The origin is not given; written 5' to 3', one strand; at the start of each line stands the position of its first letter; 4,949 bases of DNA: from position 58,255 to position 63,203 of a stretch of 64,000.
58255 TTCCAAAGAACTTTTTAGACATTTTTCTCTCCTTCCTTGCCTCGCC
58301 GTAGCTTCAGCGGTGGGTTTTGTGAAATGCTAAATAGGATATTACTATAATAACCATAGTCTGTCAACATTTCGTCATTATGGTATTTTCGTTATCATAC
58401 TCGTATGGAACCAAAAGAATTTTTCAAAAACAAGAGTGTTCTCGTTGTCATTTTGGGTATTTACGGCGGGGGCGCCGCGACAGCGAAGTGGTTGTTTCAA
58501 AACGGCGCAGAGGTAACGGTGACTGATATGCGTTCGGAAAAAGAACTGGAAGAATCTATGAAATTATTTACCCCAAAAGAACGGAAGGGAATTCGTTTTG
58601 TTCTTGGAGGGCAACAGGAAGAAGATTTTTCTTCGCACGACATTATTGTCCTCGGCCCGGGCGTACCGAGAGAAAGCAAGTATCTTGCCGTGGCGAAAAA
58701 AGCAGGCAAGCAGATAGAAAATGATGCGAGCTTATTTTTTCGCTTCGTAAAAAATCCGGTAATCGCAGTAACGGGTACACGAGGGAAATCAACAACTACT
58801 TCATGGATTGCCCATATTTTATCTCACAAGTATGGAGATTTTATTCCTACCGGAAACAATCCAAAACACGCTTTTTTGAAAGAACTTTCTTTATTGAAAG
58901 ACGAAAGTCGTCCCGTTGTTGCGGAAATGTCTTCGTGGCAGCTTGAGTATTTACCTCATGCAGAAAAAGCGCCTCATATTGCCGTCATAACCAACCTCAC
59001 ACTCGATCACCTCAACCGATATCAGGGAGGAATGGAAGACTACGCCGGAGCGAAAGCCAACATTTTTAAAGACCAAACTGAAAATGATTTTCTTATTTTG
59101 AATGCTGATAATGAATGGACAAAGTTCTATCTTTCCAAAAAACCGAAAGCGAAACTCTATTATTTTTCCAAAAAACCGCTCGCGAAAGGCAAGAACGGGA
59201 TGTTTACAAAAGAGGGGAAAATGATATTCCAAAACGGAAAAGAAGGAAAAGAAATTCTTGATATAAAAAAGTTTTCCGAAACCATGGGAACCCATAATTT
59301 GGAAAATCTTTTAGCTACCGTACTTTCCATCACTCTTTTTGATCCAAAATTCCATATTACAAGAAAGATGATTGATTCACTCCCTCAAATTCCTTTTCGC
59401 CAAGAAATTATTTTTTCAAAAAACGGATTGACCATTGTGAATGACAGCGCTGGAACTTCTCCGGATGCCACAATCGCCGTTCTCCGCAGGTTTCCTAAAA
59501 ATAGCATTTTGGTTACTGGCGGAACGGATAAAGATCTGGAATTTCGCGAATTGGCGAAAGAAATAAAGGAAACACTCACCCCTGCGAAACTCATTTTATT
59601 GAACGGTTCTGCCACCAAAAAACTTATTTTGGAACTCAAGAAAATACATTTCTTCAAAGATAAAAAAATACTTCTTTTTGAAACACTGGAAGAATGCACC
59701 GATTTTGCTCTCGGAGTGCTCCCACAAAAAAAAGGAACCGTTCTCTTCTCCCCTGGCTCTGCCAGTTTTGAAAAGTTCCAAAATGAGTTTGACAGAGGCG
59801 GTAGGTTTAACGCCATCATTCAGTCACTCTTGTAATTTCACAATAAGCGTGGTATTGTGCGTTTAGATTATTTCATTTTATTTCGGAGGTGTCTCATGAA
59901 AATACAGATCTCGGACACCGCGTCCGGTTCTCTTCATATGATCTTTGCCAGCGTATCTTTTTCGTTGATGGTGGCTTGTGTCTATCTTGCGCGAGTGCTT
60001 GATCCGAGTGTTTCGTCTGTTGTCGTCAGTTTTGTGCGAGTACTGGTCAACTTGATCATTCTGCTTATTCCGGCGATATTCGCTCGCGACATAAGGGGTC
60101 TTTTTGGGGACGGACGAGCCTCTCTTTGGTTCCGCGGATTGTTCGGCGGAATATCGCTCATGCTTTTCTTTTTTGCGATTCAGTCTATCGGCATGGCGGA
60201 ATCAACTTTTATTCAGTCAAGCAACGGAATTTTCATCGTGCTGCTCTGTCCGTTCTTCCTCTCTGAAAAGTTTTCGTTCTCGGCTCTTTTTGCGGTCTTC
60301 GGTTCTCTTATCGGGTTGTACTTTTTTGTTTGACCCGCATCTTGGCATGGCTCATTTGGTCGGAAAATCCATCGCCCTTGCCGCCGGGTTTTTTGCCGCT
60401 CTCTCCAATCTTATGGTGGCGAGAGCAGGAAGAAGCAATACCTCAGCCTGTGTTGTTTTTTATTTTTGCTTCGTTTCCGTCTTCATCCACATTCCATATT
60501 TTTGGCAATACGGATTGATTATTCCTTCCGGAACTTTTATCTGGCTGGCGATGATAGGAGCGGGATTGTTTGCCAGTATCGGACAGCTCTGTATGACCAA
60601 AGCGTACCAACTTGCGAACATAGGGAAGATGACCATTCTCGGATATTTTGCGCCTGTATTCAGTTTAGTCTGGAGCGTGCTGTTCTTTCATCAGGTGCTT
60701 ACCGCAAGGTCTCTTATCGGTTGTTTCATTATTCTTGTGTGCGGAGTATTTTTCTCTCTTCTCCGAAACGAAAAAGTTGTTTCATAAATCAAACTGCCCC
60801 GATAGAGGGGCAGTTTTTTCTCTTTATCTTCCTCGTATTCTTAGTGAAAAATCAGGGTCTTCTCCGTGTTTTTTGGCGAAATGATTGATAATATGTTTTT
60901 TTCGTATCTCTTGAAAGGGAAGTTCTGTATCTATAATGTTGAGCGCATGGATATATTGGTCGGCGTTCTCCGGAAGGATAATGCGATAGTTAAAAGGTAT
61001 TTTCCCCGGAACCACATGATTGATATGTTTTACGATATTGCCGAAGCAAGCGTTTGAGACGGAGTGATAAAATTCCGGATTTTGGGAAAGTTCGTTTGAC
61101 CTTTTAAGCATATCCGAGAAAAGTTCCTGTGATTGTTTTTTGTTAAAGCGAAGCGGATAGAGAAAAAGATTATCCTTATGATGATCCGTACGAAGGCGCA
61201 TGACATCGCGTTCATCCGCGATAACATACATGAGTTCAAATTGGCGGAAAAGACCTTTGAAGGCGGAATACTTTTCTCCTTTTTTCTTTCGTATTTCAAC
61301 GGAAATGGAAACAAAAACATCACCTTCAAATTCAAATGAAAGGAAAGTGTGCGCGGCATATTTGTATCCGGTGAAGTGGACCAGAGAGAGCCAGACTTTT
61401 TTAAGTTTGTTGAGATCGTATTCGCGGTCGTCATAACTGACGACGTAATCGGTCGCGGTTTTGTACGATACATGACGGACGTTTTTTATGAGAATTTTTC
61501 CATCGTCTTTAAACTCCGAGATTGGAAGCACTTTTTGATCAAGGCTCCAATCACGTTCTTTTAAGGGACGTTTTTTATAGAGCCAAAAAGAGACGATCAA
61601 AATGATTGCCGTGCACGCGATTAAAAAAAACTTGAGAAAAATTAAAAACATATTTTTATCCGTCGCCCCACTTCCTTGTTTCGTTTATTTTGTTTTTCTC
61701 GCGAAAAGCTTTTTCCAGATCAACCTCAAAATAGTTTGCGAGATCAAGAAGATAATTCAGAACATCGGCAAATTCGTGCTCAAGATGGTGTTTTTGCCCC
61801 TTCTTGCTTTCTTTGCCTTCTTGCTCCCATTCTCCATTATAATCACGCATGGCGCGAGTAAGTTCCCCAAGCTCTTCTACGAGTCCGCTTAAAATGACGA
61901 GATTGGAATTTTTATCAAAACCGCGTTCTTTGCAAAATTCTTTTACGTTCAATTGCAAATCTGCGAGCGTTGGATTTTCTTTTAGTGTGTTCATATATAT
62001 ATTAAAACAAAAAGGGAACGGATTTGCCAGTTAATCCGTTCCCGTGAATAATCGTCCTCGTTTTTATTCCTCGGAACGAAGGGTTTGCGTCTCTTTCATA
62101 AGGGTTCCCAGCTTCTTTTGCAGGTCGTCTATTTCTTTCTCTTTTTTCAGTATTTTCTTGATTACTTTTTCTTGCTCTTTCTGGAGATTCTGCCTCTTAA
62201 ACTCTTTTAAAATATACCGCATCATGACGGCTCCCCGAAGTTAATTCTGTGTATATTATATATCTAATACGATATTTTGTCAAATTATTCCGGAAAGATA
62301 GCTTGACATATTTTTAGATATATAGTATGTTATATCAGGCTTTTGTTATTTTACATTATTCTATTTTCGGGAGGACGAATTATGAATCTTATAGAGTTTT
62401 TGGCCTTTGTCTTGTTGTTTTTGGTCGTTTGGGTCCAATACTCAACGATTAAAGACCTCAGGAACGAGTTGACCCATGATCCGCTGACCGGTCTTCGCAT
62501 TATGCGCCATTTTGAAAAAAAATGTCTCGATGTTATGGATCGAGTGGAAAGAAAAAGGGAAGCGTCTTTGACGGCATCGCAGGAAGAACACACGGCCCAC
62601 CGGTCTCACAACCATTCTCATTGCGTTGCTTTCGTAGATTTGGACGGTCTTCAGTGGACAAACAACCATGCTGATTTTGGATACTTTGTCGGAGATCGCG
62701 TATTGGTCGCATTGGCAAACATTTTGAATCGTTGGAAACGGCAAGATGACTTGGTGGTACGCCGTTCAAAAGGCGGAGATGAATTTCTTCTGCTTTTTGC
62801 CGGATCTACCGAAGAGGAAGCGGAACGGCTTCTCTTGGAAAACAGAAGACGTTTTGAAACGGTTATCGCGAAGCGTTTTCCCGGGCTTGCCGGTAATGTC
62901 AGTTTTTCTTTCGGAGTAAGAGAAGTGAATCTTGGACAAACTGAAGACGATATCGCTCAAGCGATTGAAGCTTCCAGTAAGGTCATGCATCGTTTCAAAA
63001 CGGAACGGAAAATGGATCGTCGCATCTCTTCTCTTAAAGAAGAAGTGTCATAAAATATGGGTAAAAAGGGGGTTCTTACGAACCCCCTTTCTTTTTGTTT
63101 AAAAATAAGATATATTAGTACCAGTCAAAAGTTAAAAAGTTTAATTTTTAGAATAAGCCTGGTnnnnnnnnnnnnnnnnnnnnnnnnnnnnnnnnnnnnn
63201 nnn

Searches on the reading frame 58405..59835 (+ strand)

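Call 115: search_protein_families(library=pfam, proteins=[window:58405-59835:+], max_evalue=0.00001)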
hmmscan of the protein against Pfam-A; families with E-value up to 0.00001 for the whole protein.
window:58405-59835:+ (476 aa): 2 families
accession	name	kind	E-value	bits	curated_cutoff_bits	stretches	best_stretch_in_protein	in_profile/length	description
PF08245.18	Mur_ligase_M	-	3.5e-31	109.2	24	1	122-307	1-198/200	Mur ligase middle domain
PF21799.2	MurD-like_N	-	2.9e-09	37.5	27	1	14-104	3-86/88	Mur ligase MurD-like, N-terminal domain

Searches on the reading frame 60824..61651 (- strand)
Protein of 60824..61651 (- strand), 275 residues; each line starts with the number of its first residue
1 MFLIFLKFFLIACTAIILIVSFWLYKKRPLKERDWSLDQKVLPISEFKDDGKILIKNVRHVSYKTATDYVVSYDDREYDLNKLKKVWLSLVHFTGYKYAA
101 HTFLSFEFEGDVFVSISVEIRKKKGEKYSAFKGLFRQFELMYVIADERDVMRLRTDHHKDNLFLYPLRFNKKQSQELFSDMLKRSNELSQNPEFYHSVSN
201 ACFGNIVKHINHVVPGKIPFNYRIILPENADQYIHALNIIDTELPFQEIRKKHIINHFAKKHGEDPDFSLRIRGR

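Call 115: search_protein_families(library=pfam, proteins=[window:60824-61651:-], max_evalue=0.00001)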
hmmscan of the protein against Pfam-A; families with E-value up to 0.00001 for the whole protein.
window:60824-61651:- (275 aa): 1 family
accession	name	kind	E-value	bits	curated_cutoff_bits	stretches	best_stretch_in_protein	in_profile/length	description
PF13387.12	Lnb_N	-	3.1e-35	121.7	22.2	1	72-224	4-171/175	Lnb N-terminal periplasmic domain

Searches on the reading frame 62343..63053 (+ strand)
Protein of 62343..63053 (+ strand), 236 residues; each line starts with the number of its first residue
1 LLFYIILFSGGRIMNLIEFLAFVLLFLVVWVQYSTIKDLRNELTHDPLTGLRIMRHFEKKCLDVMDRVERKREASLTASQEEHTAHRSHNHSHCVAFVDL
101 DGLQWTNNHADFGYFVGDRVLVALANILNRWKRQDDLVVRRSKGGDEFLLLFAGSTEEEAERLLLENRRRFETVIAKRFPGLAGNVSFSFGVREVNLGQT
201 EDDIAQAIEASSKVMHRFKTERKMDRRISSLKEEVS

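Call 115: search_protein_families(library=pfam, proteins=[window:62343-63053:+], max_evalue=0.00001)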
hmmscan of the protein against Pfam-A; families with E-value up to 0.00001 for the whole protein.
window:62343-63053:+ (236 aa): 1 family
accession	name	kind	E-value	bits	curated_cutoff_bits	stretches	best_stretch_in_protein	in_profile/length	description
PF00990.26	GGDEF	-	1.7e-15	57.6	23.8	1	79-223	20-159/161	Diguanylate cyclase, GGDEF domain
